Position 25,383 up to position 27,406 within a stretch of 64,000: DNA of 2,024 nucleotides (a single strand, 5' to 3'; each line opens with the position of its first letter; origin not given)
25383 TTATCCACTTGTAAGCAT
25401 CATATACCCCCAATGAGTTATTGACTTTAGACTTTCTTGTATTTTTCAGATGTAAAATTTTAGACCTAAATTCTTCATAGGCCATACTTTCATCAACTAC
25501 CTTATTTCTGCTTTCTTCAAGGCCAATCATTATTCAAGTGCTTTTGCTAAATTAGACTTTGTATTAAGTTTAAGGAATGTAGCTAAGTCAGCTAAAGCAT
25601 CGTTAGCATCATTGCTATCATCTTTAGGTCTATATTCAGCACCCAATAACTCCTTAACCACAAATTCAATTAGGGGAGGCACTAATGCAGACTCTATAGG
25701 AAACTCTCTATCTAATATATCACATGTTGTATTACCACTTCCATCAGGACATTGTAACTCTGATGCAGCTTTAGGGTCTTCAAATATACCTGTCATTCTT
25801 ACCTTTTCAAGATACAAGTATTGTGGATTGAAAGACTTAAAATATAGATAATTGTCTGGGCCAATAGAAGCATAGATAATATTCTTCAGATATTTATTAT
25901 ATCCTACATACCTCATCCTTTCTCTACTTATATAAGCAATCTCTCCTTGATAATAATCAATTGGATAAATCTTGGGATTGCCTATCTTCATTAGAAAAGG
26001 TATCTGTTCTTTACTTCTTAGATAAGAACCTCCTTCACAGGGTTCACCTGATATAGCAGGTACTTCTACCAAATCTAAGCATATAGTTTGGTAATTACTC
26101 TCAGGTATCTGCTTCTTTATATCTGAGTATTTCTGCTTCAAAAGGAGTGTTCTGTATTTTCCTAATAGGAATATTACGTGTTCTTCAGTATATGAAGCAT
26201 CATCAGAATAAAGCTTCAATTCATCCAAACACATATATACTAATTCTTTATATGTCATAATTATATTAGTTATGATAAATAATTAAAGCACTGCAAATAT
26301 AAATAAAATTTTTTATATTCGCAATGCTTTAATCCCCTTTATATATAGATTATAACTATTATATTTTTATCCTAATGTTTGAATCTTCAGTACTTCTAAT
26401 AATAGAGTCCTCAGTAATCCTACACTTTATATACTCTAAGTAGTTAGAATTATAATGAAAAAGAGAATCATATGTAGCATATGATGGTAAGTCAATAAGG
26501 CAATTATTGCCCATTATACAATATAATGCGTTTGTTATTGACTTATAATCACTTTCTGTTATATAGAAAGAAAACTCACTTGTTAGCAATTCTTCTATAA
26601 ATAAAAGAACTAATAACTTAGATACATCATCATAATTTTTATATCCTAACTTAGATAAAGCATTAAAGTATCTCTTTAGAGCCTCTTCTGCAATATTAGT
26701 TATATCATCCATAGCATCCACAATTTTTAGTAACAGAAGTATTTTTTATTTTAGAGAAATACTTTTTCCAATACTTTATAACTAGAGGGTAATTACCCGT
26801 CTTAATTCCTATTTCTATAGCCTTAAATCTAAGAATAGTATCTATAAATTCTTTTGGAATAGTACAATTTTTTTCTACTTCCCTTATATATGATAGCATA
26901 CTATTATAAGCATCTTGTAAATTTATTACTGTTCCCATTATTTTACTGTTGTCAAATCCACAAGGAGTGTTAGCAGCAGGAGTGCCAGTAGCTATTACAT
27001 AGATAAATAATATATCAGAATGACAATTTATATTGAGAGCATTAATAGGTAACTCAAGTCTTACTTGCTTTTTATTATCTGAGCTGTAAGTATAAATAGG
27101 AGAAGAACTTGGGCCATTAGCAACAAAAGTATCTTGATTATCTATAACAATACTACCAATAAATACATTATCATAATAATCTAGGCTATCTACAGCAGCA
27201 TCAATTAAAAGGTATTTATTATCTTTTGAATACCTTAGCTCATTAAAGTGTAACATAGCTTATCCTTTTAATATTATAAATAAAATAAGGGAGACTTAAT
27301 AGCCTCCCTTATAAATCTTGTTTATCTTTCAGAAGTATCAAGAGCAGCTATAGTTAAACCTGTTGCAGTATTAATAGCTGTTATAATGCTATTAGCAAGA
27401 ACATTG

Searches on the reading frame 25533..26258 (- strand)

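Call 89: search_protein_families(library=pfam, proteins=[window:25533-26258:-], max_evalue=0.01)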
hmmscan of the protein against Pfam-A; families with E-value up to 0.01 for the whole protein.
window:25533-26258:- (242 aa): 1 family
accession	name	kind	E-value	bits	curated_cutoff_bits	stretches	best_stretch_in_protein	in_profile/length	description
PF25702.1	CrAss_Ring_2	-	1.4e-72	244.2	27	1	5-221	1-209/210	Phage tail ring protein 2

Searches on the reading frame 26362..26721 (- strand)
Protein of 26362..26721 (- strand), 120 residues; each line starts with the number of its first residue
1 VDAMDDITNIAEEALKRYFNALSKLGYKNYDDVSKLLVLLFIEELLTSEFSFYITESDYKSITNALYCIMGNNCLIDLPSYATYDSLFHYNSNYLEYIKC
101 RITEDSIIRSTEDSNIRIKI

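Call 89: search_protein_families(library=pfam, proteins=[window:26362-26721:-], max_evalue=0.01)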
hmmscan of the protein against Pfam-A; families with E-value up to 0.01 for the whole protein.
window:26362-26721:- (120 aa): 1 family
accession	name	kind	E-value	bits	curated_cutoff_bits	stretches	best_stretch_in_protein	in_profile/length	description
PF25711.1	crAss_THB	-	6.5e-42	142.5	27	1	4-119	1-112/113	Crassvirus tail hub protein B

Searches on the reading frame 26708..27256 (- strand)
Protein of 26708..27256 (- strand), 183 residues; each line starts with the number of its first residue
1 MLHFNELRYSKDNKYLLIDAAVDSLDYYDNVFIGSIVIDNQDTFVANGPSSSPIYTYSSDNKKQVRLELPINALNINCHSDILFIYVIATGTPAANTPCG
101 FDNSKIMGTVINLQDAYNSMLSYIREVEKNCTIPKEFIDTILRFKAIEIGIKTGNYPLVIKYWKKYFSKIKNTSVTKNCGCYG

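Call 89: search_protein_families(library=pfam, proteins=[window:26708-27256:-], max_evalue=0.01)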
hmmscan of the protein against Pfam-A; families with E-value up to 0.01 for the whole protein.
window:26708-27256:- (183 aa): 1 family
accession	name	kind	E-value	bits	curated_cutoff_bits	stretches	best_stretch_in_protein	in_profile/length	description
PF25724.1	crAss_THA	-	1.8e-71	240.1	27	1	2-181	1-181/182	Crassvirus tail hub protein A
